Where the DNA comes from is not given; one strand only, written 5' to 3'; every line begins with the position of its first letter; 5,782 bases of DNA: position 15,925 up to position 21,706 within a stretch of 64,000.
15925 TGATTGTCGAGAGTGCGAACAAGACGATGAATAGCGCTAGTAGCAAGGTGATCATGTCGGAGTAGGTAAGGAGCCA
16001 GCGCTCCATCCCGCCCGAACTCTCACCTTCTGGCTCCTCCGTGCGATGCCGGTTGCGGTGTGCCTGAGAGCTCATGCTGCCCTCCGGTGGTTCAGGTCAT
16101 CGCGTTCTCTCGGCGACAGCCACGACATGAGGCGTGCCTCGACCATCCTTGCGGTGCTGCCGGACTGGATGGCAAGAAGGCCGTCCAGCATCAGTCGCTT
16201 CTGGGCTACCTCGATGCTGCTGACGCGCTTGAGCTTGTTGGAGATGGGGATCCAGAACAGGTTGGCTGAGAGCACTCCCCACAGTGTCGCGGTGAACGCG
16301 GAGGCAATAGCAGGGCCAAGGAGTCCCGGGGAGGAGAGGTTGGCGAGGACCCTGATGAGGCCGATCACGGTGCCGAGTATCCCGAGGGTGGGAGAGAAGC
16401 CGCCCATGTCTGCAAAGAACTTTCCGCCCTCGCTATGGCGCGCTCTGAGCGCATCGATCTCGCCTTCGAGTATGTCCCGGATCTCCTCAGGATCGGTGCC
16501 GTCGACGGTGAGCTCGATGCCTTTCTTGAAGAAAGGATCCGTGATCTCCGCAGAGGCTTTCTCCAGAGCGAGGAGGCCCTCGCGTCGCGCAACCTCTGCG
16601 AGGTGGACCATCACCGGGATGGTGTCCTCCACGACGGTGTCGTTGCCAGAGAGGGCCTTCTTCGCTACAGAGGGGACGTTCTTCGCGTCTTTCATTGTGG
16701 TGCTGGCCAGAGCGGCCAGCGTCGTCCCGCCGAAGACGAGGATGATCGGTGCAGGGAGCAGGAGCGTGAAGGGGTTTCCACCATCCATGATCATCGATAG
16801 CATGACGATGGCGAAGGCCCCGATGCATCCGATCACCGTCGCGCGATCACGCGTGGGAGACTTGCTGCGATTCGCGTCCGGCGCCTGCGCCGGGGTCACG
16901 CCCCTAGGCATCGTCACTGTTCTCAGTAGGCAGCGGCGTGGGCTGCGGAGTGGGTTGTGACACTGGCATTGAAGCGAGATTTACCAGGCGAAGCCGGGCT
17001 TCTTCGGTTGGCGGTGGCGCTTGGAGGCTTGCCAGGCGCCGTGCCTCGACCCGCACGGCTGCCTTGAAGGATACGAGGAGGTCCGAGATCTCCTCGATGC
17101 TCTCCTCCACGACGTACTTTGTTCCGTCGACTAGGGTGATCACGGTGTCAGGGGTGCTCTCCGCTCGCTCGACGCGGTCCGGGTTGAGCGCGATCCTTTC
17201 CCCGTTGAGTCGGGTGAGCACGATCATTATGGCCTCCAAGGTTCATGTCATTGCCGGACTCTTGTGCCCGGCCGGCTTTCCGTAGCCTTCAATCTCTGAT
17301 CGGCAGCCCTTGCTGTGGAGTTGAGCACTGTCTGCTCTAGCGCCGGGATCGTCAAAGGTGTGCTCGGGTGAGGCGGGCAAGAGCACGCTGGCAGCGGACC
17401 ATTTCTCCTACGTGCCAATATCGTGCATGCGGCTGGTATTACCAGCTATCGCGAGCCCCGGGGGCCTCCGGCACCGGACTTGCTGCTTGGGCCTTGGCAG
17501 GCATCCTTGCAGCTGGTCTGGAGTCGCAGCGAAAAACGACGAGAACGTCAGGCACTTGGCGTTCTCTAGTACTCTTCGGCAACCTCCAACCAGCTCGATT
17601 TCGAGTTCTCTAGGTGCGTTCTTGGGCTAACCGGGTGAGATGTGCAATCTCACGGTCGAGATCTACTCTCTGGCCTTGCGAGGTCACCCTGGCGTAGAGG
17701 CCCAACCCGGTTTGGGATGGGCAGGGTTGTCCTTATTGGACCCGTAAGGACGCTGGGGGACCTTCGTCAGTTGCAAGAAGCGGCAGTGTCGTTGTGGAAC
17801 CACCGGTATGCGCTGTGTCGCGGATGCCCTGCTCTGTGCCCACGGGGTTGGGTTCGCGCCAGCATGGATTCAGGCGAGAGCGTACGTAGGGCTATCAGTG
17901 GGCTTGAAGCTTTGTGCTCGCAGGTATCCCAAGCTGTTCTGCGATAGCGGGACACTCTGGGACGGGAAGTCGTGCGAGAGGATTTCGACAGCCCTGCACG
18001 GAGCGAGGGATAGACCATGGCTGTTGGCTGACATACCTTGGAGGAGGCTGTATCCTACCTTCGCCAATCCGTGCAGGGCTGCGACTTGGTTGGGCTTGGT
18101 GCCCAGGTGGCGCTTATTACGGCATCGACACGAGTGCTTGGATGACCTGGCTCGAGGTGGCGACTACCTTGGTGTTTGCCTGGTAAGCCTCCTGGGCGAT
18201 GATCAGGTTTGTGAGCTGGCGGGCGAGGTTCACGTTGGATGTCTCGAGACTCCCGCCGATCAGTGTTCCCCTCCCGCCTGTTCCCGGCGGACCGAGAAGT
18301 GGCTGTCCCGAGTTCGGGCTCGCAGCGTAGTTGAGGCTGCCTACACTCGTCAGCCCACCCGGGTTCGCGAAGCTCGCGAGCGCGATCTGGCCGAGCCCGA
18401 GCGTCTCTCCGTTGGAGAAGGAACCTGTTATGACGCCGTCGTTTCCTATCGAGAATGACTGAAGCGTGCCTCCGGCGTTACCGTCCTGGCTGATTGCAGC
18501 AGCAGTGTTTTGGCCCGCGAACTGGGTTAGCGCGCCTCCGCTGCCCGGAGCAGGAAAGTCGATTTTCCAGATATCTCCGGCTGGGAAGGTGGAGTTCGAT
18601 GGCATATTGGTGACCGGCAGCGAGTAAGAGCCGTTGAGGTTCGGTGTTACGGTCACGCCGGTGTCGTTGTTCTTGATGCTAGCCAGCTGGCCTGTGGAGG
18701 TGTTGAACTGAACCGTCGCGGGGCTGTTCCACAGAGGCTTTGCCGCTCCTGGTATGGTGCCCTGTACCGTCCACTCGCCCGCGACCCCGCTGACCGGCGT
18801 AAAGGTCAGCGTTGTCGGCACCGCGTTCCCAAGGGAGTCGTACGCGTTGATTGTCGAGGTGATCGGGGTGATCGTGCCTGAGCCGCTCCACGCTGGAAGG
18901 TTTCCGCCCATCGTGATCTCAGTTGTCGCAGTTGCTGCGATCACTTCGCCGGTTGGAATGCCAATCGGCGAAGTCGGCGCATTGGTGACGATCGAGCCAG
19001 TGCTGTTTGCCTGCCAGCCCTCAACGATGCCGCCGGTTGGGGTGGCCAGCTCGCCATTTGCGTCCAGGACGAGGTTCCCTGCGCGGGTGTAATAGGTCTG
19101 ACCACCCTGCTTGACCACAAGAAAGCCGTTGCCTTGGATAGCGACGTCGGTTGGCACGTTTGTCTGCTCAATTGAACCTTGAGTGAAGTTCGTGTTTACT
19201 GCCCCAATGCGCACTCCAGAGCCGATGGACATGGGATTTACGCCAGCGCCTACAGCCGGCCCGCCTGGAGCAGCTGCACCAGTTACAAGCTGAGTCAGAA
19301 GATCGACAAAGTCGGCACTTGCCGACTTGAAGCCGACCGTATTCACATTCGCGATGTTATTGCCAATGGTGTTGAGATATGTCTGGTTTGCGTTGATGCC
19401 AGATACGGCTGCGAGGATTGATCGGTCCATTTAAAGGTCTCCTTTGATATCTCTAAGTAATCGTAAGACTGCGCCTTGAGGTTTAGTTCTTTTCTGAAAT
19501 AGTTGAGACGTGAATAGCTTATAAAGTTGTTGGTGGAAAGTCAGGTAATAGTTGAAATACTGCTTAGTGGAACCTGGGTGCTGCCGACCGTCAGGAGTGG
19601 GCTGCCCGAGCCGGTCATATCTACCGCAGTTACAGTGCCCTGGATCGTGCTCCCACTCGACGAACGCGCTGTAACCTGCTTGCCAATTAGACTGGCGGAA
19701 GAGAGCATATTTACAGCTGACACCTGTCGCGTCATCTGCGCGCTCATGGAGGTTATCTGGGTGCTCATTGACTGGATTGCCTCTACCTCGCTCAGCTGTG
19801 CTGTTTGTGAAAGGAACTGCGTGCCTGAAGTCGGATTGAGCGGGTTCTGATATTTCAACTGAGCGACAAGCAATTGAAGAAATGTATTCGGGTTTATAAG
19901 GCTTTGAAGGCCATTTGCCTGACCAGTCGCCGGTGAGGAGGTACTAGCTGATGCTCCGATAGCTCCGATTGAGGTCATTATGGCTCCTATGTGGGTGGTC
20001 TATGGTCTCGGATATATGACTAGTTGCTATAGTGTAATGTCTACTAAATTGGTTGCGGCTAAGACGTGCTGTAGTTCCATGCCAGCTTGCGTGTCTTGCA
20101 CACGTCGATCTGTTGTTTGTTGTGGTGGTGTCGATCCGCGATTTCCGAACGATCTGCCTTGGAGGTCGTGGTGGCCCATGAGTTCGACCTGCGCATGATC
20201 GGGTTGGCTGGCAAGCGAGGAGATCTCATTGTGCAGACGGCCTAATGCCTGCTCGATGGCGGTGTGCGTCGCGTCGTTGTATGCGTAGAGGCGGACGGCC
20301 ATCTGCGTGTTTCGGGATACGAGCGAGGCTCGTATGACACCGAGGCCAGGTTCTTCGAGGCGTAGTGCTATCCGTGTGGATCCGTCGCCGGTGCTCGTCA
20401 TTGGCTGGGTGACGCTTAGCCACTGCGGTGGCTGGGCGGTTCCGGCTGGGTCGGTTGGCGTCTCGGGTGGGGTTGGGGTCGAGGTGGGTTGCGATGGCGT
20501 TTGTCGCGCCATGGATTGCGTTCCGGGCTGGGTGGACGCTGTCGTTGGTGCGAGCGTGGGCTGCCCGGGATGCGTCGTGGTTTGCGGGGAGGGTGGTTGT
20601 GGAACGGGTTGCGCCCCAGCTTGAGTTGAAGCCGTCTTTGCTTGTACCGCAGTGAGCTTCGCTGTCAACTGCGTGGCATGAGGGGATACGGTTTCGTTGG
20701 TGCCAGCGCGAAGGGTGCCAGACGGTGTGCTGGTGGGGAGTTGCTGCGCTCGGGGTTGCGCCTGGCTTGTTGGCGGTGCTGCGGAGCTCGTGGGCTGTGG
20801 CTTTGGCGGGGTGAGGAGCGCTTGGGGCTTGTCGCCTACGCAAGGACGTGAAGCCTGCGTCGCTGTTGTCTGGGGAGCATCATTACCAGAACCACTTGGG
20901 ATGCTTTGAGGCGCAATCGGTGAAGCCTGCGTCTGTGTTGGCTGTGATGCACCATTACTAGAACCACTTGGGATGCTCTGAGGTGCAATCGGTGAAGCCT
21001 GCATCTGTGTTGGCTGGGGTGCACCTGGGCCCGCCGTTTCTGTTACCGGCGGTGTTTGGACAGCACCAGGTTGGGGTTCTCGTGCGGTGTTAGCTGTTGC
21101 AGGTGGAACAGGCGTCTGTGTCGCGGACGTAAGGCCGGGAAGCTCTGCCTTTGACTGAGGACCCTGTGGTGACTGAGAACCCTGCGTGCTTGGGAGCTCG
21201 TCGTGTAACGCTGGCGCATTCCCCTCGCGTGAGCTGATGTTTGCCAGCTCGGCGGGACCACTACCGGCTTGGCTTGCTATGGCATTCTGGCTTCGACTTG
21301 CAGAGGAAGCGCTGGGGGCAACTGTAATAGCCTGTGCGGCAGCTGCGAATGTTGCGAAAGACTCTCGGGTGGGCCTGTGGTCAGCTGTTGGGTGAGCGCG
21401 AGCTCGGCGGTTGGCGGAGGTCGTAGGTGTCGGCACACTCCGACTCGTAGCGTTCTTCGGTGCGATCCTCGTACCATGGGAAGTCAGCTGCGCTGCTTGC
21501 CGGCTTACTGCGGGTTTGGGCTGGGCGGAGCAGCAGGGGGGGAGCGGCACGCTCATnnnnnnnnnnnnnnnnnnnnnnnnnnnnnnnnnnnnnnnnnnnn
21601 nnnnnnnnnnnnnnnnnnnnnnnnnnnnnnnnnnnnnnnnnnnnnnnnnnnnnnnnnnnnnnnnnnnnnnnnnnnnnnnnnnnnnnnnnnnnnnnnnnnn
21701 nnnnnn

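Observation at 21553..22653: Bifunctional NlpC/P60 + SLT cell-wall hydrolase translationally locked between fliJ and fliK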

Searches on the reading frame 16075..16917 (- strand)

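Call 8: search_protein_families(library=pfam, proteins=[window:16075-16917:-], max_evalue=0.001)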
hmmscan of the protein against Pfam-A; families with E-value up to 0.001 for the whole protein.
window:16075-16917:- (281 aa): 2 families
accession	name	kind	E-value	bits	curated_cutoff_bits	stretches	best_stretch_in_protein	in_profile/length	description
PF01618.21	MotA_ExbB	-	5.6e-32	110.6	22.9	1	123-239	3-124/127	MotA/TolQ/ExbB proton channel family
PF20560.3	MotA_N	-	3.9e-07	30.6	27.3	1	28-113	1-90/91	Motility protein A N-terminal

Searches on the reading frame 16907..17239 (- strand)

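Call 8: search_protein_families(library=pfam, proteins=[window:16907-17239:-], max_evalue=0.001)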
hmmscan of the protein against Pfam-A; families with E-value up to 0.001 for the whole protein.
window:16907-17239:- (111 aa): 1 family
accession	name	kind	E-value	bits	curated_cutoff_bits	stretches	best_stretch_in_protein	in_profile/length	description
PF06289.16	FlbD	-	1.4e-24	85.8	24.7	1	5-62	1-58/59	Flagellar and Swarming motility proteins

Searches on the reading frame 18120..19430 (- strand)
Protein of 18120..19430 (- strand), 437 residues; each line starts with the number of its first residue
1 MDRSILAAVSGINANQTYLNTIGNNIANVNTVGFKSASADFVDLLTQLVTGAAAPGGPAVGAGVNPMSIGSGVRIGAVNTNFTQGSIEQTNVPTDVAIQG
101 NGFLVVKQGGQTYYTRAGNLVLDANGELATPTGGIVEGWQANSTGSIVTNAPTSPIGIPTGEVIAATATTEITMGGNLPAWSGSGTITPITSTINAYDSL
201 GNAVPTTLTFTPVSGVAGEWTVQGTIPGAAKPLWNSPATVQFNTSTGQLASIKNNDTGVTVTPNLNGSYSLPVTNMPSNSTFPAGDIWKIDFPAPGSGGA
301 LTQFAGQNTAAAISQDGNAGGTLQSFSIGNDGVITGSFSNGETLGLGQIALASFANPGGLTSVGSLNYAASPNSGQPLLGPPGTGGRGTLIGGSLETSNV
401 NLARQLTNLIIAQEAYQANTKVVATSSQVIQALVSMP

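Call 8: search_protein_families(library=pfam, proteins=[window:18120-19430:-], max_evalue=0.001)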
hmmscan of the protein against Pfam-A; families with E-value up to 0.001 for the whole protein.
window:18120-19430:- (437 aa): 4 families
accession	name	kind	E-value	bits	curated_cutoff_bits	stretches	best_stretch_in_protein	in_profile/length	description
PF06429.18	Flg_bbr_C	-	9e-13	48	23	1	393-436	3-46/46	Flagellar basal body rod FlgEFG protein C-terminal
PF22692.1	LlgE_F_G_D1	-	1e-12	48.4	27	1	97-166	1-50/64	Flagellar hook protein FlgE/F/G D1 domain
PF07559.19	FlgE_D2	-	3.9e-11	44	22.7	1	191-317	23-141/142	Flagellar basal body protein FlaE D2 domain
PF00460.25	Flg_bb_rod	-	3.4e-09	36.9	20.7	1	5-35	1-31/31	Flagella basal body rod protein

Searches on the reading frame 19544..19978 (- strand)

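Call 8: search_protein_families(library=pfam, proteins=[window:19544-19978:-], max_evalue=0.001)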
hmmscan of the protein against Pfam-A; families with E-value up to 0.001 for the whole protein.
window:19544-19978:- (145 aa): 2 families
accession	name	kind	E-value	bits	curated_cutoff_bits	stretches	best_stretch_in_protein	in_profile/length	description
PF03963.19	FlgD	-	9.1e-18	64.7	27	1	23-77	21-75/75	Flagellar hook capping protein - N-terminal region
PF13861.12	FLgD_tudor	-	5.7e-08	33.3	26.9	1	90-141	2-57/58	FlgD Tudor-like domain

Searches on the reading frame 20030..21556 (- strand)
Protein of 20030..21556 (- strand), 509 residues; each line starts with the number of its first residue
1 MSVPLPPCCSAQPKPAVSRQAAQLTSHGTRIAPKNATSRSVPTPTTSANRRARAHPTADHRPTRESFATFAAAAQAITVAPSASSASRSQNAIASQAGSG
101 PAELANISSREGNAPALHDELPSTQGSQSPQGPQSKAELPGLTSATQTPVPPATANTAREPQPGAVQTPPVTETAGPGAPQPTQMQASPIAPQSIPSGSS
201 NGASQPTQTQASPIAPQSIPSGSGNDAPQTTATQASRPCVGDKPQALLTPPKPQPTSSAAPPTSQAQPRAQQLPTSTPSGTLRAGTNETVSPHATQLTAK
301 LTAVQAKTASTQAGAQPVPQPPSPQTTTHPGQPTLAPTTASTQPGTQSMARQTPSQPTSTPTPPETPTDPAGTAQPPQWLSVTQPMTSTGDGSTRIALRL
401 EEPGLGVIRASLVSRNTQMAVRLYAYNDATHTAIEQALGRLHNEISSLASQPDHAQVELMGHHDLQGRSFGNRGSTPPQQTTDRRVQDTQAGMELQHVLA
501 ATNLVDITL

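Call 3: search_protein_families(library=pfam, proteins=[window:20030-21556:-], max_evalue=0.01)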
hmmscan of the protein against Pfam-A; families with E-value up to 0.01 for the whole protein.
window:20030-21556:- (509 aa): 1 family
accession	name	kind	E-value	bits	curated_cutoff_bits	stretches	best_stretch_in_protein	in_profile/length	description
PF02120.21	Flg_hook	-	3e-08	33.8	29.8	1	386-457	5-76/85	Flagellar hook-length control protein FliK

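Call 4: search_protein_families(library=ncbifam, proteins=[window:20030-21556:-], max_evalue=0.01)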
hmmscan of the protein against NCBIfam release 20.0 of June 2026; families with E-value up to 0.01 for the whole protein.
window:20030-21556:- (509 aa): 0 families
